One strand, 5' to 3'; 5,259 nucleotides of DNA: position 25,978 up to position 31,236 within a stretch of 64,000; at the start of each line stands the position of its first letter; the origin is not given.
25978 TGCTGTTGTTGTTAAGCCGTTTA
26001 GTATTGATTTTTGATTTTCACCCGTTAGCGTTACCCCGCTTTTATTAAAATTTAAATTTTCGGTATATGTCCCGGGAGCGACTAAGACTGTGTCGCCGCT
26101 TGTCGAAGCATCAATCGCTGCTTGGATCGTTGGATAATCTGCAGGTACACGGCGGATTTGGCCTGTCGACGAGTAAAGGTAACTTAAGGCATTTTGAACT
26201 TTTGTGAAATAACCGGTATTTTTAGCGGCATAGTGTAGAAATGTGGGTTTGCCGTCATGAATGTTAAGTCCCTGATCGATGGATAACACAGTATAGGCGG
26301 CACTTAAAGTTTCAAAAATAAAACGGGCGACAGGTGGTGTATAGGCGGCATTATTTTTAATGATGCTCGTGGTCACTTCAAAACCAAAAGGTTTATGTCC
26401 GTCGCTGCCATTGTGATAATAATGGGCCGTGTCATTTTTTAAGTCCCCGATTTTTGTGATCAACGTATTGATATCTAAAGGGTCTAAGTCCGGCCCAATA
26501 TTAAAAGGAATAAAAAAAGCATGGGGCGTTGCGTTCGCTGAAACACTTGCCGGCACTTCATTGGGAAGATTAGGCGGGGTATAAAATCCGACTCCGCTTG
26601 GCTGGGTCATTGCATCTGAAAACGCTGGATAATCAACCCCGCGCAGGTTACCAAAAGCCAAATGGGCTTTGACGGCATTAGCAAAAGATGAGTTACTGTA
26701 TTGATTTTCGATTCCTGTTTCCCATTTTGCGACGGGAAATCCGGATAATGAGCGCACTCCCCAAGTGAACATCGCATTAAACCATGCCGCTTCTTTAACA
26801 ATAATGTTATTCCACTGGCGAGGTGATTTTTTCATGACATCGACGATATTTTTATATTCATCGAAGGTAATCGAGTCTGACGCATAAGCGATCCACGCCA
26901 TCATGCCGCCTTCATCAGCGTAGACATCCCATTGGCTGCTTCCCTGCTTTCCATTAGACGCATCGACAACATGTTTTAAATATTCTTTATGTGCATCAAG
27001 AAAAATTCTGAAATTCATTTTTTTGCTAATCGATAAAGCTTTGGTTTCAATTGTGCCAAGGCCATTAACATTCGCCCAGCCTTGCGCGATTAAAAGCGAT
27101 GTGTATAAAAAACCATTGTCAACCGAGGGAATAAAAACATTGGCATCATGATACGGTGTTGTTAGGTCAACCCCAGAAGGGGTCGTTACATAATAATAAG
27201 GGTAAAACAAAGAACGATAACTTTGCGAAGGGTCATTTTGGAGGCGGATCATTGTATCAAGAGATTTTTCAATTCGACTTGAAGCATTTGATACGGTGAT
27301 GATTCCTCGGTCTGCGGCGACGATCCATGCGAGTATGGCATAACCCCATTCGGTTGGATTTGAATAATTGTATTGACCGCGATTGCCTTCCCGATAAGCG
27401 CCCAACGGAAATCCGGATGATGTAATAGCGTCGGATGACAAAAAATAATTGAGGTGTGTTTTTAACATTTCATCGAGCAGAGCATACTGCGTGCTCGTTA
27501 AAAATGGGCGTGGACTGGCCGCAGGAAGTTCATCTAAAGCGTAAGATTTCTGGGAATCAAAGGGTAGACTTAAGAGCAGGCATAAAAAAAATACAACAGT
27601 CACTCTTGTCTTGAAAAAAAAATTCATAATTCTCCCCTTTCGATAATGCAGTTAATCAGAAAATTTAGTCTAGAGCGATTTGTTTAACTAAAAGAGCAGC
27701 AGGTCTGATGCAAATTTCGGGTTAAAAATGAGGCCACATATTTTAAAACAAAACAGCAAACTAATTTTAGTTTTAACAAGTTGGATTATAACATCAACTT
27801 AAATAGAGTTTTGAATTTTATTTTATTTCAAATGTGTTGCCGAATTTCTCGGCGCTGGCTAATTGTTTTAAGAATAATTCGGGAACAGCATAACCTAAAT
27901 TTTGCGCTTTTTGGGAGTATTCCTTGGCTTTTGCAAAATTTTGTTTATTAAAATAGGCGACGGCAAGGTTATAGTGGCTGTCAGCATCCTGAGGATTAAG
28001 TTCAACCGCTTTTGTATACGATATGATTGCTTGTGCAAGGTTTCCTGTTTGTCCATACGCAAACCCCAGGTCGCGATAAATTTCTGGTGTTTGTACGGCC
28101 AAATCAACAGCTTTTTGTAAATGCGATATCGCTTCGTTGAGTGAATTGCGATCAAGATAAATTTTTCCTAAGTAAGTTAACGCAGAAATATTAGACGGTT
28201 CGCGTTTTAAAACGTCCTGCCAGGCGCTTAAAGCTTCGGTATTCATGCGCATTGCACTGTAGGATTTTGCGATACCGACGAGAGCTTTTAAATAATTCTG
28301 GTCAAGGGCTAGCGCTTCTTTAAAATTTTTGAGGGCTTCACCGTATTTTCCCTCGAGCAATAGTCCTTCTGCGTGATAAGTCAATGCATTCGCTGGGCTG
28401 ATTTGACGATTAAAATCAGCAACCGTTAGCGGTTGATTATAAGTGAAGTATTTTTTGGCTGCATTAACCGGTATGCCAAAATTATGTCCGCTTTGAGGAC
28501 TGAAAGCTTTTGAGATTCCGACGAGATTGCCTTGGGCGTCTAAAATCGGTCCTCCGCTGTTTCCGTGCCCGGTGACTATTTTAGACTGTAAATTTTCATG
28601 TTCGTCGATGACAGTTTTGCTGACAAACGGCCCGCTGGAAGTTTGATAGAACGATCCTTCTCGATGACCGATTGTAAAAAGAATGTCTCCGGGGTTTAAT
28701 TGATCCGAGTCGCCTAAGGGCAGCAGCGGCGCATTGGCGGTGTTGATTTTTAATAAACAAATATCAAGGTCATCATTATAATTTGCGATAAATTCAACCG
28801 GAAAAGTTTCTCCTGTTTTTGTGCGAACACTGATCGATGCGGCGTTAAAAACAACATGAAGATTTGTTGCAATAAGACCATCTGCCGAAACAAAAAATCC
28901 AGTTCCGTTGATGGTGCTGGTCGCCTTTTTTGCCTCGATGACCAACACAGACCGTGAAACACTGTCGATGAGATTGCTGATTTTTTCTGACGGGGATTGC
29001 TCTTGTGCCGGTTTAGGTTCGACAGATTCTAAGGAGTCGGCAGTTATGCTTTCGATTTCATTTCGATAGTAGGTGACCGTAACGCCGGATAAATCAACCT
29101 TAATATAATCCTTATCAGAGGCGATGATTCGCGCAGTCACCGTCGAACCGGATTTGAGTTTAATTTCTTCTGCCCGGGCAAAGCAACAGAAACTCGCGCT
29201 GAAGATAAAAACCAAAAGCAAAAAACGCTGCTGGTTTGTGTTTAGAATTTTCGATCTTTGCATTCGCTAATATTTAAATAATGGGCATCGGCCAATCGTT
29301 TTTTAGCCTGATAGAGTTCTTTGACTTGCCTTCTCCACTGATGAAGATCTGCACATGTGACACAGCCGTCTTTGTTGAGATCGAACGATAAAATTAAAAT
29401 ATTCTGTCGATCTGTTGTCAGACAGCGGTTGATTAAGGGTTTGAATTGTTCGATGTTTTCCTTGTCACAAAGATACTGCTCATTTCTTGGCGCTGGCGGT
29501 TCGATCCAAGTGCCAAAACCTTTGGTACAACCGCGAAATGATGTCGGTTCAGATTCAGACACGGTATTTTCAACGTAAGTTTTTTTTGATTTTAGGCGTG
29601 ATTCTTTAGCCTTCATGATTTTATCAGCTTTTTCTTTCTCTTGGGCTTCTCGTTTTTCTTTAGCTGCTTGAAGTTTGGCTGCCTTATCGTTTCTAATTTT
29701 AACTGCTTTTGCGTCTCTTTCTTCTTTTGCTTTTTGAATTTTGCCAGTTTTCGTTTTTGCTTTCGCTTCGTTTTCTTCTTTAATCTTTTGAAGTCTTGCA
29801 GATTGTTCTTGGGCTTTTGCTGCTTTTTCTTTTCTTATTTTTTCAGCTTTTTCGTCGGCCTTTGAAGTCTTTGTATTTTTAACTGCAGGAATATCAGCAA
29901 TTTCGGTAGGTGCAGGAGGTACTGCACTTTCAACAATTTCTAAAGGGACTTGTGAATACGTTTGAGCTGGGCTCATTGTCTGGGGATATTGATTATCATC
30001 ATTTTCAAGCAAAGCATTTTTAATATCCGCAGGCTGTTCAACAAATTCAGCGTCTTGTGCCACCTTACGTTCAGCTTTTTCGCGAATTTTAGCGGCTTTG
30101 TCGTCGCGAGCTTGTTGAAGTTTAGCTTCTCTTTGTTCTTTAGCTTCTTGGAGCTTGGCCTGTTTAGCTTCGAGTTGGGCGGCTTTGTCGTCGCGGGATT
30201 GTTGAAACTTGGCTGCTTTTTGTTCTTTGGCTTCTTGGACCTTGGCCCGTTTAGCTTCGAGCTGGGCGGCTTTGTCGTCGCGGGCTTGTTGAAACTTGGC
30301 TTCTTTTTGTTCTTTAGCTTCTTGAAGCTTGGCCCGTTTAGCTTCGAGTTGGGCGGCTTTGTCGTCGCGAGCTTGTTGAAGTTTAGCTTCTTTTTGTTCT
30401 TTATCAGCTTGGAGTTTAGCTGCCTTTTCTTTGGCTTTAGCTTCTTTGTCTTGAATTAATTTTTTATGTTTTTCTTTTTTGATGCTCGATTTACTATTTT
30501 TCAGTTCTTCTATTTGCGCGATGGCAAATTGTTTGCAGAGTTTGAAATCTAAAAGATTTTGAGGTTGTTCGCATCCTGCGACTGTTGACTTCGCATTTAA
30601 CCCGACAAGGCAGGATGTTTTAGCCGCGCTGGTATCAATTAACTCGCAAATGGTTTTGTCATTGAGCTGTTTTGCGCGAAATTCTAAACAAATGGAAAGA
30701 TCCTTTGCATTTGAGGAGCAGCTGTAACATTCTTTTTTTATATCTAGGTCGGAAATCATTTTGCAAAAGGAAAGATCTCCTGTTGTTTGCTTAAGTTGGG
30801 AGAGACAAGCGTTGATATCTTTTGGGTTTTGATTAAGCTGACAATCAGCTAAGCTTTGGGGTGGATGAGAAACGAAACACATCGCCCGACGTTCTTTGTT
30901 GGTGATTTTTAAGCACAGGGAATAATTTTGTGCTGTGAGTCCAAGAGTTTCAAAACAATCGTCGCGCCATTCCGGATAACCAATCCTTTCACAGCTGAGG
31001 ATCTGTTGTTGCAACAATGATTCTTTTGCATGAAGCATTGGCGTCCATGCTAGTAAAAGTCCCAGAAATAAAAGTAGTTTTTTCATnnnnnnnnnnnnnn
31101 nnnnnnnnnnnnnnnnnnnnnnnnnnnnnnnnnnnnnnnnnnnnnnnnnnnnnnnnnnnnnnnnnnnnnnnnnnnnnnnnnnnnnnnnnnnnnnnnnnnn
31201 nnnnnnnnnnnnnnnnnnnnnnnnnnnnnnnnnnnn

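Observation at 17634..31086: Co-directional cluster: three TMTC-like TPR/GT-C membrane proteins next to a 1320 aa secreted beta-helix protein, an S1 protease-TPR fusion and a tandem-repeat EF-hand protein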

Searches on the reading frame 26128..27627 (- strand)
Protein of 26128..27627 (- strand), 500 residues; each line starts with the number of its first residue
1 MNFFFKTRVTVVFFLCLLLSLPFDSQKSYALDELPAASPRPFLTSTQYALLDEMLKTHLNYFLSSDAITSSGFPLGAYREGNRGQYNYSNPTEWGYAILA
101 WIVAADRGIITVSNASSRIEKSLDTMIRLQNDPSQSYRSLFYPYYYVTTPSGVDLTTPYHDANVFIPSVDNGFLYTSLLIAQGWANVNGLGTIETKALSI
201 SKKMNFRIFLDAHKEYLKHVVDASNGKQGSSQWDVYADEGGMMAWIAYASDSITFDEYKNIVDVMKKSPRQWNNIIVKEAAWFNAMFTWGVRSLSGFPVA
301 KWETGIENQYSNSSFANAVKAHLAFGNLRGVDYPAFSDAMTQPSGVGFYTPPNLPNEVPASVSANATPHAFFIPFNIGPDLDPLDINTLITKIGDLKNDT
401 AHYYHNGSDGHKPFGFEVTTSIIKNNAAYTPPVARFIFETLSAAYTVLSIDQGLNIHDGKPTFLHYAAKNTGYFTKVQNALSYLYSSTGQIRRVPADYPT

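Call 15: search_protein_families(library=pfam, proteins=[window:26128-27627:-], max_evalue=10)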
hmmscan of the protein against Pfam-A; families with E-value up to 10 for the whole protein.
seq(500 aa): 0 families

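Call 83: search_protein_representatives(protein=window:26143-27540:-)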
Query: 466 residues. Proteins with E-value up to 0.001 (for the whole library): 132; up to 1e-10: 75; up to 1e-30: 46. The best 132 are listed.
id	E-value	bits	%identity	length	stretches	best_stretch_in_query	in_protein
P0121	0.0e+00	1066.6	100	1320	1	1-466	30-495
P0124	1.5e-213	726.1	68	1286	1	2-466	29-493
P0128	5.3e-185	632.0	61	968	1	7-464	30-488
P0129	7.7e-181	618.3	59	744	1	8-466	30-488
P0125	9.2e-174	594.9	58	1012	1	8-466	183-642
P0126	1.2e-168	578.1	59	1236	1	7-459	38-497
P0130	9.2e-162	555.4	55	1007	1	10-466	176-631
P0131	2.7e-146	504.4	53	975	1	9-466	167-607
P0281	6.4e-136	470.2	58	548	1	5-380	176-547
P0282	1.8e-131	455.5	50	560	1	8-457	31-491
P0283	8.9e-126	436.8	49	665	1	11-465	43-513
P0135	9.7e-123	426.7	48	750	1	11-457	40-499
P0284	1.9e-122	425.8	49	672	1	11-458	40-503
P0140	2.0e-121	422.4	48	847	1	6-458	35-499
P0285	4.6e-121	421.2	65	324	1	9-295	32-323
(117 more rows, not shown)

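Call 85: search_protein_families(library=pfam, alignment_id=A8, max_evalue=0.001)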
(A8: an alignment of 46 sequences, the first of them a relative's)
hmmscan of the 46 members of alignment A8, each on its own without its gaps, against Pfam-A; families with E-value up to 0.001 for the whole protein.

A. member 1, P0313 (1096 aa): 1 family
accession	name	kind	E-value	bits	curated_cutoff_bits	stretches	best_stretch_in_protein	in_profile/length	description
PF18962.6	Por_Secre_tail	-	4.6e-14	52.9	27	1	1025-1088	1-68/75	Secretion system C-terminal sorting domain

B. families by the number of members that match (of 46 scanned): 29 families (the first 25 are shown)
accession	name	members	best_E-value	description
PF10091.15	Glycoamylase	19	4.3e-19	Putative glucoamylase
PF11329.14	DUF3131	3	3.8e-08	Protein of unknown function (DUF3131)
PF01833.30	TIG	2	1.3e-18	IPT/TIG domain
PF07705.17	CARDB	2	1e-15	CARDB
PF18962.6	Por_Secre_tail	2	4.6e-14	Secretion system C-terminal sorting domain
PF14683.12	CBM-like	2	5.3e-10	Polysaccharide lyase family 4, domain III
PF00041.27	fn3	2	1.9e-05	Fibronectin type III domain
PF17963.7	Big_9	1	4.6e-37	Bacterial Ig domain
PF05048.19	NosD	1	2.1e-32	Periplasmic copper-binding protein (NosD)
PF17892.7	Cadherin_5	1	2.8e-30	Cadherin-like domain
PF17803.7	Cadherin_4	1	3.7e-26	Bacterial cadherin-like domain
PF07676.18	PD40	1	2.6e-24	WD40-like Beta Propeller Repeat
PF13229.12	Beta_helix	1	6.1e-20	Right handed beta helix region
PF00395.25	SLH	1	1.9e-19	S-layer homology domain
PF03160.20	Calx-beta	1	1e-10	Calx-beta domain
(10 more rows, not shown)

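Call 86: search_solved_structures(query=A8, max_evalue=0.01)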
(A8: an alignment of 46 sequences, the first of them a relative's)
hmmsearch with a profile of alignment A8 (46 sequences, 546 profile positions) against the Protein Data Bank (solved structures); distinct sequences matched with E-value up to 0.01: 10.
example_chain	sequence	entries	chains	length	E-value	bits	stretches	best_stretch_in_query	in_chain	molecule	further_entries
8wy1_A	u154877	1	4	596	8.1e-68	232.5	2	173-446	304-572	Glycosyltransferase 36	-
8rf9_A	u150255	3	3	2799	2.2e-58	201.3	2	173-447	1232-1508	Cyclic beta 1-2 glucan synthetase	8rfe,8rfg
8rf0_A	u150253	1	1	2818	2.3e-58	201.3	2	173-447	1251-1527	Cyclic beta-(1,2)-glucan synthase NdvB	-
8xuj_A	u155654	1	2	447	9e-35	123.4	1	64-442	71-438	Membrane protein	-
8xul_A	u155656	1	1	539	1.4e-19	73.3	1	36-433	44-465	XCC2207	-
3eu8_A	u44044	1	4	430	5.3e-11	45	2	28-209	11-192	putative glucoamylase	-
5gzk_A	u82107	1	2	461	3e-10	42.5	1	27-439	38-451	Uncharacterized protein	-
5gzh_A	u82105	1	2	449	3.2e-10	42.4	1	27-439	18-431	Endo-beta-1,2-glucanase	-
4gl3_A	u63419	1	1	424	9.4e-10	40.9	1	338-440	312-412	putative glucoamylase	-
4qt9_A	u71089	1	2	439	1.6e-09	40.1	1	31-216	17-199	putative glucoamylase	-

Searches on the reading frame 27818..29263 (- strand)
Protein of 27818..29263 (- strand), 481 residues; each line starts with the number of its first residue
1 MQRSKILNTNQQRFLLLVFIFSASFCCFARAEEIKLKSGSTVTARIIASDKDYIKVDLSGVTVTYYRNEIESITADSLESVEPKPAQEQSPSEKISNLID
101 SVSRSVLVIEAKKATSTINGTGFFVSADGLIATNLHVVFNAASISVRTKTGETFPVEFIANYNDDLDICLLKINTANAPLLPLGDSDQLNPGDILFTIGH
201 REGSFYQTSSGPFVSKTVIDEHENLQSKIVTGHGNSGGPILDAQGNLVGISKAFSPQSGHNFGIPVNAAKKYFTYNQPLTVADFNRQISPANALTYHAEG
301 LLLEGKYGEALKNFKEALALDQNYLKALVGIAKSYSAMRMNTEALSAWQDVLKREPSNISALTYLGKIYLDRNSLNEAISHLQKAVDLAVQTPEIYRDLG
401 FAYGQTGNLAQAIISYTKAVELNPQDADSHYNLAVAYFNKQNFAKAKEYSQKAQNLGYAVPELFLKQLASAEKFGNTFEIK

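Call 4: search_protein_families(library=pfam, proteins=[window:27818-29263:-], max_evalue=0.01)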
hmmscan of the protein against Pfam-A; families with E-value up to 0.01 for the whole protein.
window:27818-29263:- (481 aa): 23 families
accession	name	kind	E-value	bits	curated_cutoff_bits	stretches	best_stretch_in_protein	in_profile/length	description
PF13365.12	Trypsin_2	-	2e-26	93.9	27.6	1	120-250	1-144/144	Trypsin-like peptidase domain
PF13414.12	TPR_11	-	2.4e-24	85.2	26.8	3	405-440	6-41/42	TPR repeat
PF00515.34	TPR_1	-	1.2e-23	82.3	27.8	3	394-426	2-34/34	Tetratricopeptide repeat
PF07719.23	TPR_2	-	5.8e-23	79.5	27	2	393-426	1-34/34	Tetratricopeptide repeat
PF13181.12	TPR_8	-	9.7e-17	60.1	25.7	2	396-426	4-34/34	Tetratricopeptide repeat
PF14559.12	TPR_19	-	1.1e-16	61.3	25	3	407-448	5-46/68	Tetratricopeptide repeat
PF13432.12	TPR_16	-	6.3e-15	55.7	32.7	2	400-447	4-51/65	Tetratricopeptide repeat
PF13431.12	TPR_17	-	5.7e-14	51.6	24.4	1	416-447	2-33/34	Tetratricopeptide repeat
PF13424.12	TPR_12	-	7.8e-14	52.1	30.1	2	362-422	6-74/77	Tetratricopeptide repeat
PF13428.12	TPR_14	-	4.5e-11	42.7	23.5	1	393-435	1-43/44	Tetratricopeptide repeat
PF23914.1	TPR_CcmH_CycH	-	6.5e-10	39.5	42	2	352-456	43-150/158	Cytochrome c-type biogenesis protein H TPR domain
PF13174.12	TPR_6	-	6.1e-09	36.4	26.3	0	327-357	2-32/33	Tetratricopeptide repeat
PF12895.13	ANAPC3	-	1e-08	35.7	27.2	1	407-456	3-56/82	Anaphase-promoting complex, cyclosome, subunit 3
PF00089.32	Trypsin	-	3.6e-08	33.9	20.6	1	120-267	27-214/220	Trypsin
PF13374.12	TPR_10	-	9.9e-07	29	27.5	0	360-390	3-33/42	Tetratricopeptide repeat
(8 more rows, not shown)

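Call 6: search_protein_families(library=ncbifam, proteins=[window:27818-29263:-], max_evalue=0.01)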
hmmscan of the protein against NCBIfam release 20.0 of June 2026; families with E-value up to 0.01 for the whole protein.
window:27818-29263:- (481 aa): 41 families (the best 25 are shown)
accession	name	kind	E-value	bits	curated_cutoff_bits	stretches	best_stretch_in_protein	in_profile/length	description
TIGR02037.1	degP_htrA_DO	subfamily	2.8e-26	92.4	416.2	1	111-272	53-223/434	Do family serine endopeptidase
NF041521.1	HhoA_HhoB_HtrA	equivalog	1.2e-22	80.6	450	1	110-271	49-218/335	HhoA/HhoB/HtrA family serine endopeptidase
NF047968.1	SerProtHtrA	equivalog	5.2e-20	72.1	470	1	114-271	83-251/357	serine protease HtrA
TIGR02917.1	PEP_TPR_lipo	equivalog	1.7e-19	69.2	312.2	1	302-454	510-662/899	XrtA/PEP-CTERM system TPR-repeat protein PrsT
NF040959.1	MamA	equivalog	8e-19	67.9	200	1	303-456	49-202/204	magnetosome protein MamA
TIGR02038.1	protease_degS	equivalog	4.6e-16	58.9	422.95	1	118-271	78-241/351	outer membrane-stress sensor serine endopeptidase DegS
NF033740.0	MarP_fam_protase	equivalog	1.1e-15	57.6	250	1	81-250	172-350/390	MarP family serine protease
NF040960.1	MamE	equivalog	1.2e-15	57.2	800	1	63-273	77-290/659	magnetosome formation protease MamE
NF050055.1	SerProtHtrAMycob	equivalog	5.6e-15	55.2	800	1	86-271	195-401/502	serine protease HtrA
NF007526.1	PRK10139.1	equivalog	4.5e-14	52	756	1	120-265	93-244/456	serine endoprotease DegQ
NF008147.1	PRK10898.1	equivalog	1.5e-13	50.6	408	1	108-252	68-216/352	outer membrane-stress sensor serine endopeptidase DegS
NF008189.1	PRK10942.1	equivalog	2.7e-13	49.2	720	1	117-265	112-266/477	serine endoprotease DegP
NF040961.1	MamO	equivalog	2.8e-13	49.1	800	1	86-265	66-254/648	magnetosome protein MamO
TIGR02521.1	type_IV_pilW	equivalog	6.4e-13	48.8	154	1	296-459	36-201/234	type IV pilus biogenesis/stability protein PilW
NF002725.1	PRK02603.1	equivalog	5.2e-11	42.9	143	2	386-455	62-134/173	photosystem I assembly protein Ycf3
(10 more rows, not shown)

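Call 71: find_related_loci(query=window:27818-29263:-, collection=metagenome_contigs, flank=8000)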
Query window:27818-29263:- (481 aa) in metagenome_contigs; peptide patterns used: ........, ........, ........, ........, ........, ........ (x = any residue, [..] = any of these).
132 stretches matched a pattern; 2 encode a relative of the query (tblastn E <= 1e-3); 2 distinct loci.
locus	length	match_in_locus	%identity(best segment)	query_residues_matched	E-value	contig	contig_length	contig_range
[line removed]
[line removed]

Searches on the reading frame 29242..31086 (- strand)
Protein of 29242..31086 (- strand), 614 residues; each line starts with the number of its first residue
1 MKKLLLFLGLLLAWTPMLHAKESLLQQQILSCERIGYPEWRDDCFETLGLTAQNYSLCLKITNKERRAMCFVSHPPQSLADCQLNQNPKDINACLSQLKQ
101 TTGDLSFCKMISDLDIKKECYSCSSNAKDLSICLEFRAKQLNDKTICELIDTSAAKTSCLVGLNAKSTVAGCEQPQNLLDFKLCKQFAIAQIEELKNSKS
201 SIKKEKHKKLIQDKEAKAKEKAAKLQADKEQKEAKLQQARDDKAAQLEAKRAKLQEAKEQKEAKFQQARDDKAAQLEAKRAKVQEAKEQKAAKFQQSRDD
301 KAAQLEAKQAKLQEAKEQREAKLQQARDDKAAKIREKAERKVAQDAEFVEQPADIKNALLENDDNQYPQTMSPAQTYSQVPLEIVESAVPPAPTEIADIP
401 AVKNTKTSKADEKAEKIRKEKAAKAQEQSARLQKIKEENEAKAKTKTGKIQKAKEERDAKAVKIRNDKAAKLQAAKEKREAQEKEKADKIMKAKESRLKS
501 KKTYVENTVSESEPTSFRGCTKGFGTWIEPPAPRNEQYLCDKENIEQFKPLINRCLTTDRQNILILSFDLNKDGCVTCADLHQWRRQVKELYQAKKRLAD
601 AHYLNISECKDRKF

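Call 4: search_protein_families(library=pfam, proteins=[window:29242-31086:-], max_evalue=0.01)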
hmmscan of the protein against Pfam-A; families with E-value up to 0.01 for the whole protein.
window:29242-31086:- (614 aa): 0 families

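Call 6: search_protein_families(library=ncbifam, proteins=[window:29242-31086:-], max_evalue=0.01)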
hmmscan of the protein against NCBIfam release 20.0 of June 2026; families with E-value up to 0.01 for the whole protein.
window:29242-31086:- (614 aa): 0 families

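Call 15: search_protein_families(library=pfam, proteins=[window:29242-31086:-], max_evalue=10)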
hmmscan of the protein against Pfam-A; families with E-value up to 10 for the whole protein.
window:29242-31086:- (614 aa): 0 families
